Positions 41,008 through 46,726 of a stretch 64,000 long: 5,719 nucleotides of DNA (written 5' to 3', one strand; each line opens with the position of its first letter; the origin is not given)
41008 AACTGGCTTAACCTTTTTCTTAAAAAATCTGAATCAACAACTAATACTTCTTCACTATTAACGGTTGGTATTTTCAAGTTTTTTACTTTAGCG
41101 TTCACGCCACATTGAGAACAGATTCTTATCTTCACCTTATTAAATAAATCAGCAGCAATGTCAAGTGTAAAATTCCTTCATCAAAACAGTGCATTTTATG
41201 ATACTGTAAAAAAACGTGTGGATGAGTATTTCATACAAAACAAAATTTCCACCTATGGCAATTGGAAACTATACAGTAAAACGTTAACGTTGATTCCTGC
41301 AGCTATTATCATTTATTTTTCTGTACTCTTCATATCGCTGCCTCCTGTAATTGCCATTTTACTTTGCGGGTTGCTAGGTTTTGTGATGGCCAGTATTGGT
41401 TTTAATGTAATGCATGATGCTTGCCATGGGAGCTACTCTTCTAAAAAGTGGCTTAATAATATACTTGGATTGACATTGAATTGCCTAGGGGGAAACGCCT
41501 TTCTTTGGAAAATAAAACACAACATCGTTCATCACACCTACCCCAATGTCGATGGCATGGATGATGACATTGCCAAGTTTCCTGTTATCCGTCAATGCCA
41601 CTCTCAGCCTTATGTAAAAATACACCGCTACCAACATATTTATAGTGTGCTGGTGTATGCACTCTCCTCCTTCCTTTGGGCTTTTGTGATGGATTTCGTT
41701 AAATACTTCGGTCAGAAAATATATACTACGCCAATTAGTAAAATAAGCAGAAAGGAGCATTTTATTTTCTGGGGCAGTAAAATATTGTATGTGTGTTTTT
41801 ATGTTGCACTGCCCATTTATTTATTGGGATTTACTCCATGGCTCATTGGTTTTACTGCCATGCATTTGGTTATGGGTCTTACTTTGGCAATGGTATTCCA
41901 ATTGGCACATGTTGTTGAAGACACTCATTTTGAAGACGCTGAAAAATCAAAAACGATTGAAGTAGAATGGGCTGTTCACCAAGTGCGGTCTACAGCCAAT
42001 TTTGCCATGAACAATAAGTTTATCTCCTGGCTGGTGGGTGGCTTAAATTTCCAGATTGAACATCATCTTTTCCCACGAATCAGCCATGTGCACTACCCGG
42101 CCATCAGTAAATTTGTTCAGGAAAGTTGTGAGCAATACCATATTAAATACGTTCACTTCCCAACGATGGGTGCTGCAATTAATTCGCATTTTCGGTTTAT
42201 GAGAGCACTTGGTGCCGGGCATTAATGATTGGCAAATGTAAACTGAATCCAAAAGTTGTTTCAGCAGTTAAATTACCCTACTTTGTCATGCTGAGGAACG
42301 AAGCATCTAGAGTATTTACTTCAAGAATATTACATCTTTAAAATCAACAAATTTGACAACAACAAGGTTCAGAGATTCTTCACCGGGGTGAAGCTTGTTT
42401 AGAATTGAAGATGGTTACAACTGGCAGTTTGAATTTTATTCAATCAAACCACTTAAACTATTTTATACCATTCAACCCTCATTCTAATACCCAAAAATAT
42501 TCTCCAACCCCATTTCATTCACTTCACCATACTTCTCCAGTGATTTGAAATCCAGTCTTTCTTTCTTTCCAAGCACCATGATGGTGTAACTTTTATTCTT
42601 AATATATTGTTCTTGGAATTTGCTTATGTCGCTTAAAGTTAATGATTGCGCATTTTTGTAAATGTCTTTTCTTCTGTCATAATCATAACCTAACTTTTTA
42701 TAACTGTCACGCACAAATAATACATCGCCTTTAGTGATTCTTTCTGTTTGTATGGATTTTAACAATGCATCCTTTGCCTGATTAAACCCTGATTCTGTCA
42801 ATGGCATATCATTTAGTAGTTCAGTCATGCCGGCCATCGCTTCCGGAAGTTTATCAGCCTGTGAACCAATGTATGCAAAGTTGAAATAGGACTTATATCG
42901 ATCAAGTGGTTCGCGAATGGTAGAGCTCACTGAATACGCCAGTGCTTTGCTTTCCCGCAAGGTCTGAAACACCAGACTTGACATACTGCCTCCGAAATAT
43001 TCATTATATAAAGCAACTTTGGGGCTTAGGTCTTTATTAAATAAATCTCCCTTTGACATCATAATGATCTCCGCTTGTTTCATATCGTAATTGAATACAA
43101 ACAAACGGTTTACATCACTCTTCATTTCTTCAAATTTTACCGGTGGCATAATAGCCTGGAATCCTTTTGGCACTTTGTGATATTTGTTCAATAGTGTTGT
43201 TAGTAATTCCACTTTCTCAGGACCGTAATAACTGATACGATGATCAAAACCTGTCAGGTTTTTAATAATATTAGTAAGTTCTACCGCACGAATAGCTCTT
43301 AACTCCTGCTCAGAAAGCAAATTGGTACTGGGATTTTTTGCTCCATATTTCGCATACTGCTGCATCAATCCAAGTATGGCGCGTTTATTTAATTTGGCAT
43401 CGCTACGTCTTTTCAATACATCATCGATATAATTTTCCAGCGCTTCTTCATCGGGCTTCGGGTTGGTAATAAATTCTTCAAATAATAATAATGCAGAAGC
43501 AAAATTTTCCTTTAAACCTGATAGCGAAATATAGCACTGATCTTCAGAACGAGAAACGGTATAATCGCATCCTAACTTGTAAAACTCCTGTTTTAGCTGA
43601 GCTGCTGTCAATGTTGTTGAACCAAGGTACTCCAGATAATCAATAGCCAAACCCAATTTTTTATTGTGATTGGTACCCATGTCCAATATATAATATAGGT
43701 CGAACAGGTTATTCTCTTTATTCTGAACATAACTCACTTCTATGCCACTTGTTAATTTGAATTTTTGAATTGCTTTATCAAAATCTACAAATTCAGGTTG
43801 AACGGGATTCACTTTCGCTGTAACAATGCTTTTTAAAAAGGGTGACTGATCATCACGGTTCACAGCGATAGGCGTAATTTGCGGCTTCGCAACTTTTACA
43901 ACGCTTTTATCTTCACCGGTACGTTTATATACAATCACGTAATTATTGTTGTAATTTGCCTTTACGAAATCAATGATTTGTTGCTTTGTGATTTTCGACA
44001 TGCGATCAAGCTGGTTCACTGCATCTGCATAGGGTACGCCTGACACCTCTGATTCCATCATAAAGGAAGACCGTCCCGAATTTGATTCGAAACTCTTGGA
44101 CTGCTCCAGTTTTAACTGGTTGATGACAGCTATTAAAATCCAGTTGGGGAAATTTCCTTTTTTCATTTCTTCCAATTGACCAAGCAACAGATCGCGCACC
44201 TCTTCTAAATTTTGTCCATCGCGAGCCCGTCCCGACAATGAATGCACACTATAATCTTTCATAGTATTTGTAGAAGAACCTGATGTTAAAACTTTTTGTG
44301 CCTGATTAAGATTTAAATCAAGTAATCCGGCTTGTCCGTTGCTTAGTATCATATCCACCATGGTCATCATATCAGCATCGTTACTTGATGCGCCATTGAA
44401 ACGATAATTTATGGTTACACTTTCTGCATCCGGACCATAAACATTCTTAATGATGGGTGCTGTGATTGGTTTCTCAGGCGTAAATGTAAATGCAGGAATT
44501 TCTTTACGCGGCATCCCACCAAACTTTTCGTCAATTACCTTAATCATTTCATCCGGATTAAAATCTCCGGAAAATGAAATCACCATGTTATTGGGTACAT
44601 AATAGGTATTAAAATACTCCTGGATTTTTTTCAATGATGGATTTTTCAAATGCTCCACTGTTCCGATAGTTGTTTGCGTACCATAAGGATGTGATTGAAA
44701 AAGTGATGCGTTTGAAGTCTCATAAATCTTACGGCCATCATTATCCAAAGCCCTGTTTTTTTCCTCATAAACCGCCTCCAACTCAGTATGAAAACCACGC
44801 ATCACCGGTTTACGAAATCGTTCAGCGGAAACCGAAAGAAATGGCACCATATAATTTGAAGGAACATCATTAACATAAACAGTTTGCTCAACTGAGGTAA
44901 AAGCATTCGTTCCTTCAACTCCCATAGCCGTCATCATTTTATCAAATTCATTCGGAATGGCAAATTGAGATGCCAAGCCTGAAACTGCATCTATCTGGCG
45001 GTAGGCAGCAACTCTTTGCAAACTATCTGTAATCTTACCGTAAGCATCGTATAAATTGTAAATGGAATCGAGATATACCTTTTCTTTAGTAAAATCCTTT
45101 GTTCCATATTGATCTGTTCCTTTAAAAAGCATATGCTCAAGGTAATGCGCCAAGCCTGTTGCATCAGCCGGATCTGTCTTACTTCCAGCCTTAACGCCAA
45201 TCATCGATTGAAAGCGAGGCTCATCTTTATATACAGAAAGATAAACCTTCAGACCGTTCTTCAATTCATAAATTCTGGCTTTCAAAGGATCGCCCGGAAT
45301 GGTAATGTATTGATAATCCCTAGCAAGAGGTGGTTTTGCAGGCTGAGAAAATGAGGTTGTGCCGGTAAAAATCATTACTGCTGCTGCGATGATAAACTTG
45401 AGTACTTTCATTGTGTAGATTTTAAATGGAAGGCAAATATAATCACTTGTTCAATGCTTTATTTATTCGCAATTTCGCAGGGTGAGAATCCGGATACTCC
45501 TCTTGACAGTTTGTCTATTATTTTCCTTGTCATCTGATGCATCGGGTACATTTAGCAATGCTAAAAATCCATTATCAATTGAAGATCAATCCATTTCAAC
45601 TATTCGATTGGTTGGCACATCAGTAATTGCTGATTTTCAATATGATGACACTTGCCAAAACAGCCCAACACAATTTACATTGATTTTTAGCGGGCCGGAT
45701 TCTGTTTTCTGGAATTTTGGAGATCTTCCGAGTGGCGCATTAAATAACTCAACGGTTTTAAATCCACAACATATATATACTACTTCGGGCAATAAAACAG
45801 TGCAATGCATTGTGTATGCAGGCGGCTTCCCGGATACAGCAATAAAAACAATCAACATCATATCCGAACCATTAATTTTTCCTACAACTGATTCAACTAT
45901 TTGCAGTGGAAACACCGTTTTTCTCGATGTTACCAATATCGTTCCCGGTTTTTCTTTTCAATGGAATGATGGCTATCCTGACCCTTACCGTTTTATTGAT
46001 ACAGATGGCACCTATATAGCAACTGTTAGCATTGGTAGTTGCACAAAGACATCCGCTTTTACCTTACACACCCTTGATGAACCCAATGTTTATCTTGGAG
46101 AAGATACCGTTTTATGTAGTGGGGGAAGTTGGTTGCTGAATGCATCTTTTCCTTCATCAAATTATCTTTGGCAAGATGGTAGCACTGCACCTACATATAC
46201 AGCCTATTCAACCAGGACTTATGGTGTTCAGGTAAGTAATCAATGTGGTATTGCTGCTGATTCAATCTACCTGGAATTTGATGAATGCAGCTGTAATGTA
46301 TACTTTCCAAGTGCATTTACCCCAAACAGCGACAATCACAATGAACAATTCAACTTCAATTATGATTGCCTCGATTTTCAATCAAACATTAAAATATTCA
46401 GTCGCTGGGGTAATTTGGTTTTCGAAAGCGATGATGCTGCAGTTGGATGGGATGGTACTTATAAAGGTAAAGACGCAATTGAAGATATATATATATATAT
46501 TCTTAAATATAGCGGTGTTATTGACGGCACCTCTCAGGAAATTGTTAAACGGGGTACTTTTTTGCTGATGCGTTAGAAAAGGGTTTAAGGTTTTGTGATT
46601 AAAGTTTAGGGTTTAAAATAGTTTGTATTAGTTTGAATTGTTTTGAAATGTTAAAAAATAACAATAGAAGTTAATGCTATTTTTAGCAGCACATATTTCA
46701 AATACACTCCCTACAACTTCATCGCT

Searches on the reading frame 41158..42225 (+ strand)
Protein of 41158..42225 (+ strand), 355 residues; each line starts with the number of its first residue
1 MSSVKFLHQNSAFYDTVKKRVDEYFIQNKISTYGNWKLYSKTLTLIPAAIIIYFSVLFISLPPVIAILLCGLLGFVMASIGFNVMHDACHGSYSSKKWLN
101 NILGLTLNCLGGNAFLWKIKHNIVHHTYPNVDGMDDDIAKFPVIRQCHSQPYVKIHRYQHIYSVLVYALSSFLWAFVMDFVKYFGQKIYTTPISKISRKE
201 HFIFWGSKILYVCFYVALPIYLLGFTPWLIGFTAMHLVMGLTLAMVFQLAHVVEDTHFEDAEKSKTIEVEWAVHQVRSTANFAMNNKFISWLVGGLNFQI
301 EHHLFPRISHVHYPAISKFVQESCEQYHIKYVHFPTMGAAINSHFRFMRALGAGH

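Call 90: search_protein_families(library=pfam, proteins=[window:41158-42225:+], max_evalue=0.00001)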
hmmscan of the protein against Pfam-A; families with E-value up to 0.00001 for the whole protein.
window:41158-42225:+ (355 aa): 1 family
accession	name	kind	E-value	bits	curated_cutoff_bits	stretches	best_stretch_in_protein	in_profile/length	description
PF00487.30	FA_desaturase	-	8.3e-39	134.3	29.7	1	65-334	7-252/253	Fatty acid desaturase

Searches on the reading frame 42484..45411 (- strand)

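Call 90: search_protein_families(library=pfam, proteins=[window:42484-45411:-], max_evalue=0.00001)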
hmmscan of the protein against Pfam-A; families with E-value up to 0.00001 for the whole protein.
window:42484-45411:- (975 aa): 2 families
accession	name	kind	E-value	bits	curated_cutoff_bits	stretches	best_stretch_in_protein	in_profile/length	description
PF05193.26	Peptidase_M16_C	-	5.9e-32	111.4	23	2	260-433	4-181/181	Peptidase M16 inactive domain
PF00675.25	Peptidase_M16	-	8.2e-21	74.9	22.3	1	70-109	16-55/149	Insulinase (Peptidase family M16)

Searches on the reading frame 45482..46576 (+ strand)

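Call 90: search_protein_families(library=pfam, proteins=[window:45482-46576:+], max_evalue=0.00001)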
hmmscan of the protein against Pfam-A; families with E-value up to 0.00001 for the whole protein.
window:45482-46576:+ (364 aa): 2 families
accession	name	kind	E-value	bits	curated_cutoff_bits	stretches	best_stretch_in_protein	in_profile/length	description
PF13585.12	CHU_C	-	2.7e-13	50.3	27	1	275-344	3-73/86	CHU_C Type IX secretion signal domain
PF18911.6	PKD_4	-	9.9e-06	26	27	0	56-112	13-69/85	PKD domain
